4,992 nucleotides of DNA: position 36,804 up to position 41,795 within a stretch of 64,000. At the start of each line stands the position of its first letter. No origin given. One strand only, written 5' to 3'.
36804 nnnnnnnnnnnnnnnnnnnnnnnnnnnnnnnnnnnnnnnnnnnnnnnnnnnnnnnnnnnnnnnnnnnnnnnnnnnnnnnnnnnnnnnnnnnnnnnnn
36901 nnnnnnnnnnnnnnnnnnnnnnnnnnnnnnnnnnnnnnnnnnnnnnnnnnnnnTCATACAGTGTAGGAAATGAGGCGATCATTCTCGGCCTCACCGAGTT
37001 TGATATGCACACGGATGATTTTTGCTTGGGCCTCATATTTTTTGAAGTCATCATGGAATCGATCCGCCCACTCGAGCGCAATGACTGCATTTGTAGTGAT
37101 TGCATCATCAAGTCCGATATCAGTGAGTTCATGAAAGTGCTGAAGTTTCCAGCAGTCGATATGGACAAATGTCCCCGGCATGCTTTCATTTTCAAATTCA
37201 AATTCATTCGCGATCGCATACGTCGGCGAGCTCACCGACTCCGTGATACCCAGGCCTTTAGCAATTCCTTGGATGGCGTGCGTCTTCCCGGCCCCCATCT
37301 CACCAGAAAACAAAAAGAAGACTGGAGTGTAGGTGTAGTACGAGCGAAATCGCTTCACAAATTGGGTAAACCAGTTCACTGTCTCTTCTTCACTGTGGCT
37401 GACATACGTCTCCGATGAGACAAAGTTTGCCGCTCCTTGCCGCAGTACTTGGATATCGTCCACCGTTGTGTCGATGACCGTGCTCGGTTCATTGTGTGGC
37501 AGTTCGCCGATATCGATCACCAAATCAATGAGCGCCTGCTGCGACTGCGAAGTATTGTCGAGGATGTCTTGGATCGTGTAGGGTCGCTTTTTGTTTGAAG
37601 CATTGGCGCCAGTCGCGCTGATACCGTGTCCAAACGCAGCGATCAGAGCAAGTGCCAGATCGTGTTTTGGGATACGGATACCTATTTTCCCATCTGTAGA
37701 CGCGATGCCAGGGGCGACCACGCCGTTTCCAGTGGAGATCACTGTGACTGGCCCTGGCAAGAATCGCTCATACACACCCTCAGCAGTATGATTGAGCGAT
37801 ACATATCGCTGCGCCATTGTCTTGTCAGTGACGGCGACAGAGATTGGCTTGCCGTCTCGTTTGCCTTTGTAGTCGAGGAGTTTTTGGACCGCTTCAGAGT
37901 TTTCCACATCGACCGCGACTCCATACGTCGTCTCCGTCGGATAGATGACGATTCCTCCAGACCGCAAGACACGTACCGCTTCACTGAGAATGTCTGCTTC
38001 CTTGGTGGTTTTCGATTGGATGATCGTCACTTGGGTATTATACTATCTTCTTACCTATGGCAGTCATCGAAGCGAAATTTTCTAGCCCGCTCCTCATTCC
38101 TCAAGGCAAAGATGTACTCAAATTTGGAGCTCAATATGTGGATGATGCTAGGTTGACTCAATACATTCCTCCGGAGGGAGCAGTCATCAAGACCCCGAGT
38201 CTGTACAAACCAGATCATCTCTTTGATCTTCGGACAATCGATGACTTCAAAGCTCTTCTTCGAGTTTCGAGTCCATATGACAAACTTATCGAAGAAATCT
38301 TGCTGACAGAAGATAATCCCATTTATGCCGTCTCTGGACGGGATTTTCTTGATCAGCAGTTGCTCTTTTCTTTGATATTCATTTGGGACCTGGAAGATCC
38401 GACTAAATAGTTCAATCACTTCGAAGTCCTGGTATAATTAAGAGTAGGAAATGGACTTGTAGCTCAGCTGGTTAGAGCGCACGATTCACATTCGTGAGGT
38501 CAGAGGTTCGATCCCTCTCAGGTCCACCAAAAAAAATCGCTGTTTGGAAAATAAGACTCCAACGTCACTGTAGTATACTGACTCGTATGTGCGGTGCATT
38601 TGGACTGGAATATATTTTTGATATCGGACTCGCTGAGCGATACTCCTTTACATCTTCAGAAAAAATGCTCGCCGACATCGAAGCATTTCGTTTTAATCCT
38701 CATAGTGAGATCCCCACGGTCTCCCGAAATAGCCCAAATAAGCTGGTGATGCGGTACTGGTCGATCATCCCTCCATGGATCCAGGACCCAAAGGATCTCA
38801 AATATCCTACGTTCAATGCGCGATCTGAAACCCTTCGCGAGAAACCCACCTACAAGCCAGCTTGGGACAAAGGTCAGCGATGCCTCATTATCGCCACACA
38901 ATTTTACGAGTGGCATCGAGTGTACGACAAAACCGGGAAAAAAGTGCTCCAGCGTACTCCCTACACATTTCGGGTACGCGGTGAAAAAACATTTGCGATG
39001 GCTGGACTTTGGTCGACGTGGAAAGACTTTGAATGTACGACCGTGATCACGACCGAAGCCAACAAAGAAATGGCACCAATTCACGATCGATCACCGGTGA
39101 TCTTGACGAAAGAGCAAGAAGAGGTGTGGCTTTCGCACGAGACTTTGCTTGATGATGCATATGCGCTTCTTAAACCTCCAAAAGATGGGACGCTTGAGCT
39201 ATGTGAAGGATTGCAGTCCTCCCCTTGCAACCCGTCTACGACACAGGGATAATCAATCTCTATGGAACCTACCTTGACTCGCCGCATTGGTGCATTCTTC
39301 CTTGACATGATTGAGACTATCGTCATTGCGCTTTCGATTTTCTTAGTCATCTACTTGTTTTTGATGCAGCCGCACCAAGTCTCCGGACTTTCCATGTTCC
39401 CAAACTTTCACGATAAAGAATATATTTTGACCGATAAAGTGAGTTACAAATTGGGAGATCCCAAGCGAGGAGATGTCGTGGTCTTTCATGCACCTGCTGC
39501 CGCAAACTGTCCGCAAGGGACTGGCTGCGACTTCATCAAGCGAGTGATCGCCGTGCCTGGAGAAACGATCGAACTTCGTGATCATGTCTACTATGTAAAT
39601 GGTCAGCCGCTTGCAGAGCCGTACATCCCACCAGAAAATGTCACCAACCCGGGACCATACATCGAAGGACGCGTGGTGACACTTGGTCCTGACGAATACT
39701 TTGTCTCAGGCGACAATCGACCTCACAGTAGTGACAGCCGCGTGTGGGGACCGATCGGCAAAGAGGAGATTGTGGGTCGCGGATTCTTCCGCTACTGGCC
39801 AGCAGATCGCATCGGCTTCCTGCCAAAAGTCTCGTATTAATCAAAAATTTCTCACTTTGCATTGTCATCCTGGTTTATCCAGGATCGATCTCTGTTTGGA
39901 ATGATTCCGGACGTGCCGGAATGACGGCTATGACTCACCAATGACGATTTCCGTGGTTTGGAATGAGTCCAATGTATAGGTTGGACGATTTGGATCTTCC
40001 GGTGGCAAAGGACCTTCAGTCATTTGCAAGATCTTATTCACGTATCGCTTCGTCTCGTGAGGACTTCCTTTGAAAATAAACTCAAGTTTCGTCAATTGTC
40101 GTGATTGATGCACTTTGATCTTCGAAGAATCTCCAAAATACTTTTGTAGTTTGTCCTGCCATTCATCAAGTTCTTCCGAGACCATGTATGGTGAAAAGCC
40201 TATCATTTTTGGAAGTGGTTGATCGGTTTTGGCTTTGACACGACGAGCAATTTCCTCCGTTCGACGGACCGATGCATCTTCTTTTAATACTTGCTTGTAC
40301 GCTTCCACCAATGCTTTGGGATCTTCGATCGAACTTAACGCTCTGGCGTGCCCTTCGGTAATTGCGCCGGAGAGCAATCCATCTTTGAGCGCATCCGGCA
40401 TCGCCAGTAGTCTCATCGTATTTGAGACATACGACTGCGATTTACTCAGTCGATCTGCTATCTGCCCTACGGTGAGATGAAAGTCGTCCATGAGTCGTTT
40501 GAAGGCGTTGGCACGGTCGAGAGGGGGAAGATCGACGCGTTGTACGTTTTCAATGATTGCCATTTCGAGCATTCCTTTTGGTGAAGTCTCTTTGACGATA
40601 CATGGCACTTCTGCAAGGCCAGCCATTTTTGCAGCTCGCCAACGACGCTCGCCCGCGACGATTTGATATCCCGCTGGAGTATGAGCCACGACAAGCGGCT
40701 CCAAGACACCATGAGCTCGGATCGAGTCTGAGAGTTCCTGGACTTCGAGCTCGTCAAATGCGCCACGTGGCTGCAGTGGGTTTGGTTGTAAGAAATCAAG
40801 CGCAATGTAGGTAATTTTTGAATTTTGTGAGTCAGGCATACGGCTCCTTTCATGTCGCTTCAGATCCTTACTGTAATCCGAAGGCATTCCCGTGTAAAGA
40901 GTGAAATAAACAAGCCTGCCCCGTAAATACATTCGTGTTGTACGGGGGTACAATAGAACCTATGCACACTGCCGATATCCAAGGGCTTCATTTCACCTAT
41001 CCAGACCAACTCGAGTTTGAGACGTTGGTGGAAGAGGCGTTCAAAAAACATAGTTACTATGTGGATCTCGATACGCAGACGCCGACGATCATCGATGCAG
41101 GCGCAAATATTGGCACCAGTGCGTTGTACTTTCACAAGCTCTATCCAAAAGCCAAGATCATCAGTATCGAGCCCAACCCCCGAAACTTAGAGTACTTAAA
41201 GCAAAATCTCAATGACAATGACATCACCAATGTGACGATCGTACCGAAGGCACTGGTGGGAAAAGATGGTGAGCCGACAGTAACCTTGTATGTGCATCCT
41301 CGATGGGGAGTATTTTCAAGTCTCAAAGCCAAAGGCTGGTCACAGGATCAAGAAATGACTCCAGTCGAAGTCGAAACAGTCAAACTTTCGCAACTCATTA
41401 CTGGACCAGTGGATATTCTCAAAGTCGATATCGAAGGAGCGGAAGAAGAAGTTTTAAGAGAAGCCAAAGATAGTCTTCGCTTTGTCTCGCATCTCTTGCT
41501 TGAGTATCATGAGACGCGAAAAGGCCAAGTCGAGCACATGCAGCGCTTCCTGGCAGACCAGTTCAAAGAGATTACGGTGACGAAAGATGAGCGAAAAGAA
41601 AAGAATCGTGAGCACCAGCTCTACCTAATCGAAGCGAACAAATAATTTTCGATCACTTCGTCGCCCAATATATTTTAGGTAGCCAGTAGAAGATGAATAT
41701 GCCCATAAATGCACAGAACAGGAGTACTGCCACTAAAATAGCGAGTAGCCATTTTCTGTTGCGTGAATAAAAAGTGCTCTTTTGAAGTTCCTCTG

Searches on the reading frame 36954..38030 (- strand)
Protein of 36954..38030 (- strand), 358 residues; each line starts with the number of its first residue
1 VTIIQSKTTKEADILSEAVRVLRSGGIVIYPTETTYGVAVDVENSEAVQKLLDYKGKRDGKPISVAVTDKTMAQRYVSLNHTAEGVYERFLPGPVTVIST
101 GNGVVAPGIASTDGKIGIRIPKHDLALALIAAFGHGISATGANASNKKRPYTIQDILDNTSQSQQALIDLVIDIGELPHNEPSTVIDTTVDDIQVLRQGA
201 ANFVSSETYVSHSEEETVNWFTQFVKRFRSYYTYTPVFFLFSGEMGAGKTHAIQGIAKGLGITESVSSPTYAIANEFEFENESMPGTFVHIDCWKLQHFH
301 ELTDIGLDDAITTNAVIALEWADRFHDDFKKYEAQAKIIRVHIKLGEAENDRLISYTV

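Call 8: search_protein_families(library=pfam, proteins=[window:36954-38030:-], max_evalue=0.01)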
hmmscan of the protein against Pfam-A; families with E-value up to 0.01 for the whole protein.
window:36954-38030:- (358 aa): 2 families
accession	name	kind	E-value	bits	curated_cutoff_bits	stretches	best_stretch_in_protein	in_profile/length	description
PF01300.24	Sua5_yciO_yrdC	-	2.5e-43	148.1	25.1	1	21-199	2-178/178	Telomere recombination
PF02367.23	TsaE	-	5.2e-26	91.5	26.6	1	212-343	2-118/128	Threonylcarbamoyl adenosine biosynthesis protein TsaE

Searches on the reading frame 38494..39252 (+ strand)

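Call 44: search_protein_families(library=pfam, proteins=[window:38494-39252:+], max_evalue=0.001)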
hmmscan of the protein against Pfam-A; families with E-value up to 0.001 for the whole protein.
window:38494-39252:+ (252 aa): 1 family
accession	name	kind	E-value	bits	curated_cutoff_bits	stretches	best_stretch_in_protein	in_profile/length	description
PF02586.19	SRAP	-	5.2e-46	157.3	27.1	1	32-236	1-204/214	SOS response associated peptidase (SRAP)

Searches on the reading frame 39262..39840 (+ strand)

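Call 45: search_protein_families(library=pfam, proteins=[window:39262-39840:+], max_evalue=0.001)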
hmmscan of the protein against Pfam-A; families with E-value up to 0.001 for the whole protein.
window:39262-39840:+ (192 aa): 1 family
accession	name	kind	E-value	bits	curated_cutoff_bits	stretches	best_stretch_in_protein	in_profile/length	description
PF10502.14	Peptidase_S26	-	5e-46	157.2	22.9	1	15-179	3-168/168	Signal peptidase, peptidase S26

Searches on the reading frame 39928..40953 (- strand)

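Call 45: search_protein_families(library=pfam, proteins=[window:39928-40953:-], max_evalue=0.001)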
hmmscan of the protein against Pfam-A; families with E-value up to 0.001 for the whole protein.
window:39928-40953:- (341 aa): 3 families
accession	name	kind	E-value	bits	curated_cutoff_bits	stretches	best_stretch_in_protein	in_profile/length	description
PF02195.25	ParB_N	-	2.2e-31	108.2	26.3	1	46-138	2-95/95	ParB N-terminal domain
PF17762.8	HTH_ParB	-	1.7e-29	102.4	22.6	1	141-240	2-101/102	ParB HTH domain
PF08535.16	KorB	-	0.00018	21.8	22.3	0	164-198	8-42/89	KorB domain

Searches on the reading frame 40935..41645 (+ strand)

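Call 45: search_protein_families(library=pfam, proteins=[window:40935-41645:+], max_evalue=0.001)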
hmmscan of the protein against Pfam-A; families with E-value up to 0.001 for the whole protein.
window:40935-41645:+ (236 aa): 4 families
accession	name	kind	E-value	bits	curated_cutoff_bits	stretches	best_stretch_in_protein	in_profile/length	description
PF05050.19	Methyltransf_21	-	1.6e-19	71.2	22.7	1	54-207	1-167/173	Methyltransferase FkbM domain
PF05575.17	V_cholerae_RfbT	-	2.9e-05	24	27.9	1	48-205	79-236/286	Vibrio cholerae RfbT protein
PF02475.24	TRM5-TYW2_MTfase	-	0.00013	22.4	28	1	50-101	38-89/164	TRM5/TYW2 methyltransferase domain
PF13847.12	Methyltransf_31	-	0.00047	20.3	27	0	51-101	6-57/145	Methyltransferase domain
